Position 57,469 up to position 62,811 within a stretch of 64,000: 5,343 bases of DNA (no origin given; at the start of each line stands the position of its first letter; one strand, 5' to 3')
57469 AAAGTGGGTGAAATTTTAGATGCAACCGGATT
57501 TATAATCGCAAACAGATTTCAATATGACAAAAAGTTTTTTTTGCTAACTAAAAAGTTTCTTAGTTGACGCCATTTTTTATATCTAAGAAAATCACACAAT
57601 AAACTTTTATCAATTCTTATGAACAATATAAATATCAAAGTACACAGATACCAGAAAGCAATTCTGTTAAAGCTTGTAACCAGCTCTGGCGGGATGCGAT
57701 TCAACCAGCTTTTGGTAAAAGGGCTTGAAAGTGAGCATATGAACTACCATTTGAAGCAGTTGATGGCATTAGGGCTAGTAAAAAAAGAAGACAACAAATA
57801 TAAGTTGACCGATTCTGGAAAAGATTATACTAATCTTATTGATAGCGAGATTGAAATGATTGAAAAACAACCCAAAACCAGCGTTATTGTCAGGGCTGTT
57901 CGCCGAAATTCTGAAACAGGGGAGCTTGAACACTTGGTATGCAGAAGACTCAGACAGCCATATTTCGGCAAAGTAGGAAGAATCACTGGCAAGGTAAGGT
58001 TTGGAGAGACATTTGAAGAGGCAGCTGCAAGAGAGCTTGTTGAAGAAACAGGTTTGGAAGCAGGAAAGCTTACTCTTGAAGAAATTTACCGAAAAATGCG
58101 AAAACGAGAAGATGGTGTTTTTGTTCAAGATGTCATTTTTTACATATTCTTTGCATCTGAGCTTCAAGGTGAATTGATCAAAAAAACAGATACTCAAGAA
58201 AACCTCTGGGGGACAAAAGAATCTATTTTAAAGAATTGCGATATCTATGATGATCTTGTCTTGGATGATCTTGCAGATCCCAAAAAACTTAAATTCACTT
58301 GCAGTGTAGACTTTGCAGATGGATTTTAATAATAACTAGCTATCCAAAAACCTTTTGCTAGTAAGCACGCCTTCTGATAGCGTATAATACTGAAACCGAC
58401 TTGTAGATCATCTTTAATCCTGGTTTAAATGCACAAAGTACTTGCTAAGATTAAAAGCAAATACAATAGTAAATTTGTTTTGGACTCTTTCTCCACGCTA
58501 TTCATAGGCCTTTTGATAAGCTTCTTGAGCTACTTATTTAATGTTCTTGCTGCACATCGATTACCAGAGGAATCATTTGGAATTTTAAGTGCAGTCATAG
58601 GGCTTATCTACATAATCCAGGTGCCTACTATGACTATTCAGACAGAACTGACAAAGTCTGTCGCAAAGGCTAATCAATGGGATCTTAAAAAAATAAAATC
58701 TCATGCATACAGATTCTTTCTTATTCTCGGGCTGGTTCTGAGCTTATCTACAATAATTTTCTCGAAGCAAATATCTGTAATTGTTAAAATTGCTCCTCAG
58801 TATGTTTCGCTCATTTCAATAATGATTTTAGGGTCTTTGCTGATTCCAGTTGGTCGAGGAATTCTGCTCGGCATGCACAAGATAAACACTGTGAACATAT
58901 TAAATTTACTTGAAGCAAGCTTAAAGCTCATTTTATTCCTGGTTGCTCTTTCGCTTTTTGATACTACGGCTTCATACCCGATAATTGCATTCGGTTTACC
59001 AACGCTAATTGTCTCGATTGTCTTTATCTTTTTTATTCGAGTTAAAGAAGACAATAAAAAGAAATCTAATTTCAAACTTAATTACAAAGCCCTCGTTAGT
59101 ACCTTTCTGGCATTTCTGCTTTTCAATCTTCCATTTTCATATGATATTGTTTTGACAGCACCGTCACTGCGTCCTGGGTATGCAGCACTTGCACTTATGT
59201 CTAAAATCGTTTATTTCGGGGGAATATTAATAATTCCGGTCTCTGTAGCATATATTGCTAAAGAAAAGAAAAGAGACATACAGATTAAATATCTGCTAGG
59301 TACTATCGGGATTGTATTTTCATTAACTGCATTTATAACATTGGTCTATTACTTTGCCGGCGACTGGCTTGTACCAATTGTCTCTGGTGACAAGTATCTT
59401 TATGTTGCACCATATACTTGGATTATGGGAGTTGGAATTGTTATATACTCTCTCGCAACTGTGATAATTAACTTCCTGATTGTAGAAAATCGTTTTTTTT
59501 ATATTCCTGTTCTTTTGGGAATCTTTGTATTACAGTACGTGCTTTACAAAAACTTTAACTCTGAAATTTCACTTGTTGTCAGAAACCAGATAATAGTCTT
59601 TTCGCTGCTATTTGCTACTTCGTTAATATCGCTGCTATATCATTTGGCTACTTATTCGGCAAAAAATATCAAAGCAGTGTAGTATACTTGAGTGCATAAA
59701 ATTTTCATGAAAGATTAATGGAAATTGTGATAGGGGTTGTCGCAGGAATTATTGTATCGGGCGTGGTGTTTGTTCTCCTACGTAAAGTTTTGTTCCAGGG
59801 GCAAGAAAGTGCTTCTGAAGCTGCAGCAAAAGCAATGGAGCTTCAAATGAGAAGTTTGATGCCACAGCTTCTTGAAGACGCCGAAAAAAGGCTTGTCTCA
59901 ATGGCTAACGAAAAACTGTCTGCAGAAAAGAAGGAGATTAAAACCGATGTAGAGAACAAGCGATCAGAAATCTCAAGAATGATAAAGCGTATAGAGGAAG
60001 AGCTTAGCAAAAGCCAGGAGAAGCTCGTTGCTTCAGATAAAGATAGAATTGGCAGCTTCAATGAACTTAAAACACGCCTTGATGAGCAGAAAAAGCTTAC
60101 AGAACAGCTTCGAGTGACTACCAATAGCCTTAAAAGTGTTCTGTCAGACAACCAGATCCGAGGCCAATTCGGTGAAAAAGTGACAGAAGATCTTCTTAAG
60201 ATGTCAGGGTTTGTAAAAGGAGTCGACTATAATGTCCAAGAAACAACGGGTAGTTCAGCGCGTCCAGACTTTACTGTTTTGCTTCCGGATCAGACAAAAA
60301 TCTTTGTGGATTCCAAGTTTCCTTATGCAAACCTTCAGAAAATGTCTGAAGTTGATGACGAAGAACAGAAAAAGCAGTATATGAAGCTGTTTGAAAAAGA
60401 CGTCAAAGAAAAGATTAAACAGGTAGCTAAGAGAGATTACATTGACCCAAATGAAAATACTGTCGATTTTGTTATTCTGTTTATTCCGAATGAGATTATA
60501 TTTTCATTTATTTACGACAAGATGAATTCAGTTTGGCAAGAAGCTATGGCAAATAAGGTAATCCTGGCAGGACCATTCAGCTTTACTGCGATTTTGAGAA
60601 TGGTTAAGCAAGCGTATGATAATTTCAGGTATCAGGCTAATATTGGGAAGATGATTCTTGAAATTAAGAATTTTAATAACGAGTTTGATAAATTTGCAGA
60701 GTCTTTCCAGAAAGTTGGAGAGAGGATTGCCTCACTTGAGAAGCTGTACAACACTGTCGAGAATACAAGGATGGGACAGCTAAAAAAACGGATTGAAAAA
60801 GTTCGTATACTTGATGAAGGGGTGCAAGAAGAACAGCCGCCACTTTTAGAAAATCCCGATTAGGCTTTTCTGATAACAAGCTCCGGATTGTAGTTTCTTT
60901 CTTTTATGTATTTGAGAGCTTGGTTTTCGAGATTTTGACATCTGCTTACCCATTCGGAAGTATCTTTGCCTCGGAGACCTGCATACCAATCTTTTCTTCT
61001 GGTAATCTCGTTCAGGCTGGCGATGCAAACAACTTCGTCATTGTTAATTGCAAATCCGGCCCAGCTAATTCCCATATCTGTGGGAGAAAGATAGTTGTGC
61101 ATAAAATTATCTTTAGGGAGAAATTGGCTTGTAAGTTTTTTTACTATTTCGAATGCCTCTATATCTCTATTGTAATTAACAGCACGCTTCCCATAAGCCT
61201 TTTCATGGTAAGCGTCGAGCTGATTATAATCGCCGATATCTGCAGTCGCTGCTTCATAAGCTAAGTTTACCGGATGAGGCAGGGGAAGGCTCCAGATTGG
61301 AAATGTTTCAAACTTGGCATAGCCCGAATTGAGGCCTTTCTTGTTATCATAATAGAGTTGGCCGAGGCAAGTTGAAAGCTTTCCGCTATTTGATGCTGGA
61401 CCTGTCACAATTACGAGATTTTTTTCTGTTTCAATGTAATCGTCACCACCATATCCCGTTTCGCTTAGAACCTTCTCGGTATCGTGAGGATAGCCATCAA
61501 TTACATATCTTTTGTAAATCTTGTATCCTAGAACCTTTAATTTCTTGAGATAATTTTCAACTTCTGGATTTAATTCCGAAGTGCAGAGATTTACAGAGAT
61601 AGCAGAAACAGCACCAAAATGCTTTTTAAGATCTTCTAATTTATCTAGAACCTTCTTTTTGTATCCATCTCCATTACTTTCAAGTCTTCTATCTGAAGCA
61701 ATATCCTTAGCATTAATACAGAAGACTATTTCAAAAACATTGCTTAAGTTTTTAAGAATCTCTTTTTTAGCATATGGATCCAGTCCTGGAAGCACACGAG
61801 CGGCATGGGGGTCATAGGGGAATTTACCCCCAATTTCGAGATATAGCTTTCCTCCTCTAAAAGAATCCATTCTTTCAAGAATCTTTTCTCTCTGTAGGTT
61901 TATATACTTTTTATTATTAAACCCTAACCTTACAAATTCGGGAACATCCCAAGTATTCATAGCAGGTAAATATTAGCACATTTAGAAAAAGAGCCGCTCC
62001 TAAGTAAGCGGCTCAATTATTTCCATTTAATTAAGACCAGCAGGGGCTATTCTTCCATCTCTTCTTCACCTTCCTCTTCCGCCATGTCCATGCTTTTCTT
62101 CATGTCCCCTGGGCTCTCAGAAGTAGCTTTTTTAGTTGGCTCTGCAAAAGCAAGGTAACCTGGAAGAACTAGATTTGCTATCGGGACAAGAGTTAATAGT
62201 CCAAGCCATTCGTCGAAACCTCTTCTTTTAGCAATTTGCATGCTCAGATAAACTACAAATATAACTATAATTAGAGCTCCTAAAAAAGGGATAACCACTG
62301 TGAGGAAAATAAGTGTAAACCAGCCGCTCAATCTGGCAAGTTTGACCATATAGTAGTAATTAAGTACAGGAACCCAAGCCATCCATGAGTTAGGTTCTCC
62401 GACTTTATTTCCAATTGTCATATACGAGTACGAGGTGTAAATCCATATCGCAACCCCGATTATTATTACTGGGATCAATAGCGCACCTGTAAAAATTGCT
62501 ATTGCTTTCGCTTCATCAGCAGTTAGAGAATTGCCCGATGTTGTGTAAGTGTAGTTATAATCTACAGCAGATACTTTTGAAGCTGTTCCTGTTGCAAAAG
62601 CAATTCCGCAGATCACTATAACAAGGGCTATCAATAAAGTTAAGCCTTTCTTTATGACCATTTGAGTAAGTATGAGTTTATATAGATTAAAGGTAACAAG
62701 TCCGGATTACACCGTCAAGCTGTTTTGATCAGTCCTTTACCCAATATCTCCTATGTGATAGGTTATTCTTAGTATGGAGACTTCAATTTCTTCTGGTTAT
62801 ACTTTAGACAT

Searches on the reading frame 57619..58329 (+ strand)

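Call 3: search_protein_families(library=pfam, proteins=[window:57619-58329:+], max_evalue=1)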
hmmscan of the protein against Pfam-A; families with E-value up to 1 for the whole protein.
window:57619-58329:+ (236 aa): 9 families
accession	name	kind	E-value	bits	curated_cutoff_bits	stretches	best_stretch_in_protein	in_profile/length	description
PF00293.34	NUDIX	-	3.3e-12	47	21.1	1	91-192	6-104/134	NUDIX domain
PF24038.1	DUF7347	-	4e-05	24.2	27.6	1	15-71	16-74/77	Domain of unknown function (DUF7347)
PF14947.12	HTH_45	-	0.00015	22.1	25.5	1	36-79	31-74/77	Winged helix-turn-helix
PF10711.15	DUF2513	-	0.075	13.8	29.6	1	16-64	11-61/100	Hypothetical protein (DUF2513)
PF09202.17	Rio2_N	-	0.085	13.6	27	1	35-70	35-73/82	Rio2, N-terminal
PF25213.1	HVO_A0261_N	-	0.13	12.6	35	1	45-77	45-77/86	HVO_A0261 N-terminal domain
PF08861.15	DUF1828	-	0.15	12.8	22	1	53-94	15-56/91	Domain of unknown function DUF1828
PF06969.22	HemN_C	-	0.15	12.6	24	0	38-67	40-64/67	HemN C-terminal domain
PF01022.26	HTH_5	-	0.24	11.8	22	0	43-56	34-47/47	Bacterial regulatory protein, arsR family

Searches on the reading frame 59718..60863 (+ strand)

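Call 35: search_protein_families(library=pfam, proteins=[window:59718-60863:+], max_evalue=0.001)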
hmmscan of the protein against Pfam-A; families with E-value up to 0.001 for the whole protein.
window:59718-60863:+ (381 aa): 1 family
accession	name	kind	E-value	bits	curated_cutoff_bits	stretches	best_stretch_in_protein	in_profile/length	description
PF02646.22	RmuC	-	1.2e-65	222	26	1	84-367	2-286/291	RmuC family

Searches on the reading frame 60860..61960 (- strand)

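Call 35: search_protein_families(library=pfam, proteins=[window:60860-61960:-], max_evalue=0.001)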
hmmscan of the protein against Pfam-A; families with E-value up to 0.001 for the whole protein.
window:60860-61960:- (366 aa): 1 family
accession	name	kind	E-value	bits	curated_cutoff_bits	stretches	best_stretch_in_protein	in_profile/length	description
PF08903.17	DUF1846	-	1.7e-108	362.8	27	1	13-323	2-305/333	Domain of unknown function DUF1846, N-terminal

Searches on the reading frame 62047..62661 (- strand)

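Call 35: search_protein_families(library=pfam, proteins=[window:62047-62661:-], max_evalue=0.001)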
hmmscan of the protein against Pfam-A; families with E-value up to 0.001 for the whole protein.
window:62047-62661:- (204 aa): 1 family
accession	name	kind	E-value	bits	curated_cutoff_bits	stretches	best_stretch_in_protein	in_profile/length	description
PF18936.5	DUF5684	-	6.8e-06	27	27.4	1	93-159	1-64/81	Family of unknown function (DUF5684)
